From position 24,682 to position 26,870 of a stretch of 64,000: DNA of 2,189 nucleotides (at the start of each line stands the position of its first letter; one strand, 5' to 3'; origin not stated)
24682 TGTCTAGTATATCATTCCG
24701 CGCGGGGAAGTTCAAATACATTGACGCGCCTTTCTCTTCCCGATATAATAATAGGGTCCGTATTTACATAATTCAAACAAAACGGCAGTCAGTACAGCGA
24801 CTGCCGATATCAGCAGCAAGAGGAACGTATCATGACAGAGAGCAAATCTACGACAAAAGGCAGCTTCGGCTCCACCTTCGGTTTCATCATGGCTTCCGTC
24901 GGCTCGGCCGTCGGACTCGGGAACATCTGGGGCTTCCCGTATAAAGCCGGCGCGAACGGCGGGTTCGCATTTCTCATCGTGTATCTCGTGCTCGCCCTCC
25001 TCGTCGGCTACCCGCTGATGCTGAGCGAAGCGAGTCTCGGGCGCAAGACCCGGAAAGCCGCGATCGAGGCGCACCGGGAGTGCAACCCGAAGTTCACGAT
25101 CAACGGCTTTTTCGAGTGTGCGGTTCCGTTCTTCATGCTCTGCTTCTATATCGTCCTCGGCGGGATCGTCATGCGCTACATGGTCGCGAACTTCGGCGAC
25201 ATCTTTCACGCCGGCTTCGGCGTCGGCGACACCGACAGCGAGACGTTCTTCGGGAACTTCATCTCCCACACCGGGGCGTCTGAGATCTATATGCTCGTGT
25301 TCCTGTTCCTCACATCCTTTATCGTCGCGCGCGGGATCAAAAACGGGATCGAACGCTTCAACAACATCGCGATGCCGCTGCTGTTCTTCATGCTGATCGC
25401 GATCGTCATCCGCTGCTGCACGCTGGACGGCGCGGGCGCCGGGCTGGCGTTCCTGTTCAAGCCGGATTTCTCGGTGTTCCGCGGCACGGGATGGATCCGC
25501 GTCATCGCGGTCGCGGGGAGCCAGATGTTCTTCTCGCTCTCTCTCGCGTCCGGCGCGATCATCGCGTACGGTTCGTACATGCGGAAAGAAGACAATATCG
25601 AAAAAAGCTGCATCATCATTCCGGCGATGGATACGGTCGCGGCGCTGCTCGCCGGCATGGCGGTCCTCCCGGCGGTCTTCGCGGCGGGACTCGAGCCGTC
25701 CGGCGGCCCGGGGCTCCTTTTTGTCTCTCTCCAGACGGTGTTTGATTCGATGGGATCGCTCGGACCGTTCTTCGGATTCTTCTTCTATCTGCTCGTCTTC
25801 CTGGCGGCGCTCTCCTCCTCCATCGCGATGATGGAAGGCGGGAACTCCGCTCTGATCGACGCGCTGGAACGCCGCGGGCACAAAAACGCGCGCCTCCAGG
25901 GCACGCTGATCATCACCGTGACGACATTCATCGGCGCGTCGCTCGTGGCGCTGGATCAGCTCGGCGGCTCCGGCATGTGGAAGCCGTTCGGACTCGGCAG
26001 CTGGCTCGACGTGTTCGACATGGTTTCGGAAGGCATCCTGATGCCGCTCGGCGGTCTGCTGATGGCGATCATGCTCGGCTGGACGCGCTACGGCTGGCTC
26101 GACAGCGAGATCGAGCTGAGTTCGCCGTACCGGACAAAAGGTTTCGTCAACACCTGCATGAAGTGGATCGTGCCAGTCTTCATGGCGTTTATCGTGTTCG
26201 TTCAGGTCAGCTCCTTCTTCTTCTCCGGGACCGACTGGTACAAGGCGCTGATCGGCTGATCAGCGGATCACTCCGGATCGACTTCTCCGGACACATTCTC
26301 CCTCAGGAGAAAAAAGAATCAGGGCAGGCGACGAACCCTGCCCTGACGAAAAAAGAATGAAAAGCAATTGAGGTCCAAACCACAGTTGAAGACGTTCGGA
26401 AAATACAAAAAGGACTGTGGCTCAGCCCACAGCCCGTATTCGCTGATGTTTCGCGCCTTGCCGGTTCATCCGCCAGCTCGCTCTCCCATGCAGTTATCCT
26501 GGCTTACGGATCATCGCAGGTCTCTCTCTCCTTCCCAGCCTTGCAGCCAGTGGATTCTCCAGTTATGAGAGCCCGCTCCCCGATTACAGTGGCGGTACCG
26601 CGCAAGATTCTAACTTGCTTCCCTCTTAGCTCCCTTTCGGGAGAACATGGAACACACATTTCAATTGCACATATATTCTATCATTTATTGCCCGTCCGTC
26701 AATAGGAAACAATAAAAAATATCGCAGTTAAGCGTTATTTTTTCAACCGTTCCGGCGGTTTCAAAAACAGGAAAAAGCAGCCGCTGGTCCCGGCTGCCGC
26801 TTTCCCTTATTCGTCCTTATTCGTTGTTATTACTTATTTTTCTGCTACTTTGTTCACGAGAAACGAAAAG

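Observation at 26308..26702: Orphan cobalamin riboswitch: own promoter, two successive terminators, no downstream ORF, convergent on a transporter gene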

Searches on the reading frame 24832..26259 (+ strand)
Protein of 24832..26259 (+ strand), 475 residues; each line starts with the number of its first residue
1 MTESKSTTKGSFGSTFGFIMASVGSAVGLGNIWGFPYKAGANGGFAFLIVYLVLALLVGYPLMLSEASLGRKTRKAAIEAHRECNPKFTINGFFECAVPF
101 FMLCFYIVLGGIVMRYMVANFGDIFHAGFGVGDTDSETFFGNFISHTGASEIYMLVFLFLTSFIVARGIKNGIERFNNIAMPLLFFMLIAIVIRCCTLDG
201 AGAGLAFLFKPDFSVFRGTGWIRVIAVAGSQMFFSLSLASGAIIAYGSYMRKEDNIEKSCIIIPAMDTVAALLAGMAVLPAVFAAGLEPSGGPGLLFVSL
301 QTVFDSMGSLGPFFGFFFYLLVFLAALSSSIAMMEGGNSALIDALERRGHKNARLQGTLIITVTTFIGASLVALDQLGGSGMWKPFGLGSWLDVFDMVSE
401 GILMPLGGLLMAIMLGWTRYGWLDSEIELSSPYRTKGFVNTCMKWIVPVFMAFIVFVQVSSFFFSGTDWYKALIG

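Call 7: search_protein_families(library=pfam, proteins=[window:24832-26259:+])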
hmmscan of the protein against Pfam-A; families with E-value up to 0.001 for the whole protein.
window:24832-26259:+ (475 aa): 1 family
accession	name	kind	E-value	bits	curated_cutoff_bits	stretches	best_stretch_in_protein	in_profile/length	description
PF00209.24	SNF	-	1.6e-55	189.2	27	2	144-462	170-484/524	Sodium:neurotransmitter symporter family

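Call 9: find_encoding_contigs(protein=window:24832-26259:+, flank=6000, max_places=10)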
Protein window:24832-26259:+ (475 aa): 1 contig read that carries it; 1 place shown.
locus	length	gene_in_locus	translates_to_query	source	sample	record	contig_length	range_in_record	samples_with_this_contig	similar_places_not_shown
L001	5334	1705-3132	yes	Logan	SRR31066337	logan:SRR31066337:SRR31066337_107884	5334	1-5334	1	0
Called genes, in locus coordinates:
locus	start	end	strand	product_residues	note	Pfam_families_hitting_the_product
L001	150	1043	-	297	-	PF02588:YitT_membrane, PF10035:DUF2179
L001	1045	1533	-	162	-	PF04073:tRNA_edit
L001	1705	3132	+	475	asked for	PF00209:SNF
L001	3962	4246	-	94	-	PF04071:zf-like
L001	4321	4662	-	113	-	PF01196:Ribosomal_L17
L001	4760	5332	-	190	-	?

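Call 12: find_related_loci(query=window:24832-26259:+, collection=genome_contigs, flank=4000)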
Query window:24832-26259:+ (475 aa) in genome_contigs; peptide patterns used: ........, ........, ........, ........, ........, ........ (x = any residue, [..] = any of these).
600 stretches matched a pattern (row limit reached: there are more); 560 encode a relative of the query (tblastn E <= 1e-3); the best 80 are kept; 80 distinct loci.
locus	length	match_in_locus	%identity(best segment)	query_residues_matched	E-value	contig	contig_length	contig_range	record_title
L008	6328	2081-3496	67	5-475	0e+0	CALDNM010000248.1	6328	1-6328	MAG TPA_asm: uncultured Clostridia bacterium isolate SRR1562006_bin.78_CONCOCT_v1.1_MAG genome assembly, contig: ERZ7240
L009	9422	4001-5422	63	3-475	0e+0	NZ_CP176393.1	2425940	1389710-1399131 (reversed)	Eubacterium sp. F2 chromosome, complete genome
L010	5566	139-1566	63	1-475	0e+0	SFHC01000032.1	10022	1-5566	MAG: [Eubacterium] saphenum isolate W0P9.026 Contig2289, whole genome shotgun sequence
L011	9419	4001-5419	62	4-475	0e+0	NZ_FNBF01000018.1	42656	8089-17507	Eubacterium pyruvativorans strain i6, whole genome shotgun sequence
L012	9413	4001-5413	64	6-475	0e+0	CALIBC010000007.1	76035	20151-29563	MAG TPA_asm: uncultured Clostridia bacterium isolate ERR589641_bin.64_CONCOCT_v1.1_MAG genome assembly, contig: ERZ77306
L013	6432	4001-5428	61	1-475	0e+0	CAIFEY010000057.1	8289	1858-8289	MAG: uncultured Eubacteriaceae bacterium isolate UMB00019 genome assembly, contig: NODE_1050_length_8289_cov_24.739981,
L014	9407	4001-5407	61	8-475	0e+0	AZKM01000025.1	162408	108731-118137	Eubacterium nodatum ATCC 33099 contig00004, whole genome shotgun sequence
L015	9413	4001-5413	63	6-475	0e+0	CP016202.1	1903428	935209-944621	Eubacterium minutum ATCC 700079 sequence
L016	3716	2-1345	62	29-475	0e+0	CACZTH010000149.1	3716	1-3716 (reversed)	MAG: uncultured Clostridiales bacterium isolate RUG12926 genome assembly, contig: RUG12926_asm_149, whole genome shotgun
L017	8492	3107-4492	51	7-470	8e-156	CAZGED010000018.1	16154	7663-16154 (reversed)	MAG TPA_asm: uncultured Senimuribacter sp. isolate SRP222994_co1_172 genome assembly, contig: NODE_7528_length_16154_cov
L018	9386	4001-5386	51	7-470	1e-154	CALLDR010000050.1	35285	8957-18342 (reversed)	MAG TPA_asm: uncultured Emergencia sp. isolate SRR12395652_bin.29_CONCOCT_v1.1_MAG genome assembly, contig: ERZ1673725.9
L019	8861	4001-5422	62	3-475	0e+0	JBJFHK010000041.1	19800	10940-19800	MAG: Eubacterium sp. isolate PUUB62_bin.015 NODE_1341_length_19800_cov_34.513446, whole genome shotgun sequence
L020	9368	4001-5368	52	6-460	3e-146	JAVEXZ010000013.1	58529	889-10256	MAG: Anaerovoracaceae bacterium isolate BF4_185 NODE_1459_length_58529_cov_9.529331_Biofilm4, whole genome shotgun seque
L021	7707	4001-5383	50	6-463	3e-137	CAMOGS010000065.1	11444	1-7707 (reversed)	MAG: uncultured Firmicutes bacterium isolate SRR873609_bin.103_metaWRAP_v1.3_MAG genome assembly, contig: ERZ1756109_422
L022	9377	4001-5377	49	7-463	2e-136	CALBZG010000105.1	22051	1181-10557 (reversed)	MAG TPA_asm: uncultured Clostridia bacterium isolate SRR3330210_bin.117_CONCOCT_v1.1_MAG genome assembly, contig: ERZ724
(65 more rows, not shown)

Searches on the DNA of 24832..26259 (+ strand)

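Call 13: search_rna_families(sources=[L008, L009, L010, L011, L012, L013, L014, L015, L016, L017, L018, L019, L020, L021, L022, L023, L024], threshold=gathering)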
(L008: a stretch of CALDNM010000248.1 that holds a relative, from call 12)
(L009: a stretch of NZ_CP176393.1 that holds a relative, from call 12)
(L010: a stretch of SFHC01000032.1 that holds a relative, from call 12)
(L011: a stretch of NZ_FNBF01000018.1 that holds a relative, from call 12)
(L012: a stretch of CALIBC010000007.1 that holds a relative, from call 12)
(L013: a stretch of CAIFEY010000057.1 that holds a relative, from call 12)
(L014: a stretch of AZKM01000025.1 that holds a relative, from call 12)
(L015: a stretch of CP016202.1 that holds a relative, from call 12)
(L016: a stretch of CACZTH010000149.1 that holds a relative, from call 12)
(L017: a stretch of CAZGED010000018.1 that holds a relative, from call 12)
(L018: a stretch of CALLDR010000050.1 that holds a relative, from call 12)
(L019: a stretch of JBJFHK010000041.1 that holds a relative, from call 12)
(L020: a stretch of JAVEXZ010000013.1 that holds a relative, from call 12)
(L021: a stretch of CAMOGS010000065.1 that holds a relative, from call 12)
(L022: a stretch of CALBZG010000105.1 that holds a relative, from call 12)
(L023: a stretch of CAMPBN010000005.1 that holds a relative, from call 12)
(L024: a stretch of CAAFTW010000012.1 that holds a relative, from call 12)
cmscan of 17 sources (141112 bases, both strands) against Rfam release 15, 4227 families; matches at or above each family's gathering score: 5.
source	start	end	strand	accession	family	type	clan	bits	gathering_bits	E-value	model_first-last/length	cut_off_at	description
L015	8388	8602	-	RF01854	Bacteria_large_SRP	Gene;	CL00003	104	60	1.2e-14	1-256/256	no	Bacterial large signal recognition particle RNA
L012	8398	8557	-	RF01854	Bacteria_large_SRP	Gene;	CL00003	98.9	60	1.1e-13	71-242/256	no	Bacterial large signal recognition particle RNA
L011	8415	8514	-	RF00169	Bacteria_small_SRP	Gene;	CL00003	73.2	40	4.7e-14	1-97/97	no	Bacterial small signal recognition particle RNA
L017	2630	2702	+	RF00005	tRNA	Gene; tRNA;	CL00001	61.9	29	1.2e-10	1-71/71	no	tRNA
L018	3520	3592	+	RF00005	tRNA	Gene; tRNA;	CL00001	61.9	29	1.2e-10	1-71/71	no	tRNA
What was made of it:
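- Seventeen loci with the closest transporter homologues have no cobalamin riboswitch (call 13).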

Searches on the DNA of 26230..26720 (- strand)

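Call 8: search_dna_similar(query=window:26290-26720:-, collection=plasmids, mode=distant)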
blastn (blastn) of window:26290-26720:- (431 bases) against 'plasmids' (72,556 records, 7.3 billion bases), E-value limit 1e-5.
No match.
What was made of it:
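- Tried and rejected: No match (call 8).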

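Call 70: search_rna_families(source=window, start=26230, end=26480, threshold=evalue, max_evalue=10)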
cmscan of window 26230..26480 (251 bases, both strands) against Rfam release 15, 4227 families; matches with E-value up to 10: 4.
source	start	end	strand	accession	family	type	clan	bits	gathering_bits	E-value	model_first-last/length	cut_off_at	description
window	26266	26364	+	RF02982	gltS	Cis-reg;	-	32.7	47.5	0.0032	1-105/105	no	gltS RNA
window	26327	26363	-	RF01367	CRISPR-DR54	Gene; CRISPR;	-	15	39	2.7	1-37/37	no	CRISPR RNA direct repeat element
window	26298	26327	+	RF01100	PK-BYV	Cis-reg;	-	13.6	50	2.2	1-40/40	no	3'-terminal pseudoknot in BYV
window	26299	26373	+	RF01625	ceN28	Gene; snRNA; snoRNA; CD-box;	-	12.5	70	8.2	1-88/88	no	Caenorhabditis snoRNA ceN28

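Call 71: search_rna_families(source=window, start=26240, end=26400, threshold=evalue, max_evalue=0.1, show_alignments=1)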
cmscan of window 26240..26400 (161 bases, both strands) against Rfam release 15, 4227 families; matches with E-value up to 0.1: 1.
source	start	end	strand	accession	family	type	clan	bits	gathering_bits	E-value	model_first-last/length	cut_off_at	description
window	26266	26364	+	RF02982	gltS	Cis-reg;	-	32.7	47.5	0.002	1-105/105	no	gltS RNA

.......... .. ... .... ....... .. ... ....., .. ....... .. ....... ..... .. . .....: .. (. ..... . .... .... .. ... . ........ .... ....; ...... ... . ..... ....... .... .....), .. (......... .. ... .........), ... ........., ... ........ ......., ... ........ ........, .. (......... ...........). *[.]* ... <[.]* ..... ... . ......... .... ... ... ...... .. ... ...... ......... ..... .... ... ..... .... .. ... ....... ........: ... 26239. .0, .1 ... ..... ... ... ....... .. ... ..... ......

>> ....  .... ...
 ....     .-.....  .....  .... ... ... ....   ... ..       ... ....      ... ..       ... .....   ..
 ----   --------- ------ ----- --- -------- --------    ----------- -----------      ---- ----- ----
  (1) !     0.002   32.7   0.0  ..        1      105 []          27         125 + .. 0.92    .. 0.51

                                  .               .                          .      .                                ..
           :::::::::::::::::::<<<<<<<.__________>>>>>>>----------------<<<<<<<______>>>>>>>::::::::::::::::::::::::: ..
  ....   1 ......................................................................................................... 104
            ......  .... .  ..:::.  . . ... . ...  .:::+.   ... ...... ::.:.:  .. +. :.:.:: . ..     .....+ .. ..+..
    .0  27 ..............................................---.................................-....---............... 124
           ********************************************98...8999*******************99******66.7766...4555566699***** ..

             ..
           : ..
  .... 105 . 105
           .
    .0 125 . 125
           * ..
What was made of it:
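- Tried and rejected: The only hit is a sub-threshold gltS RNA match on the opposite strand (32.7 against 47.5 bits, calls 70, 71).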
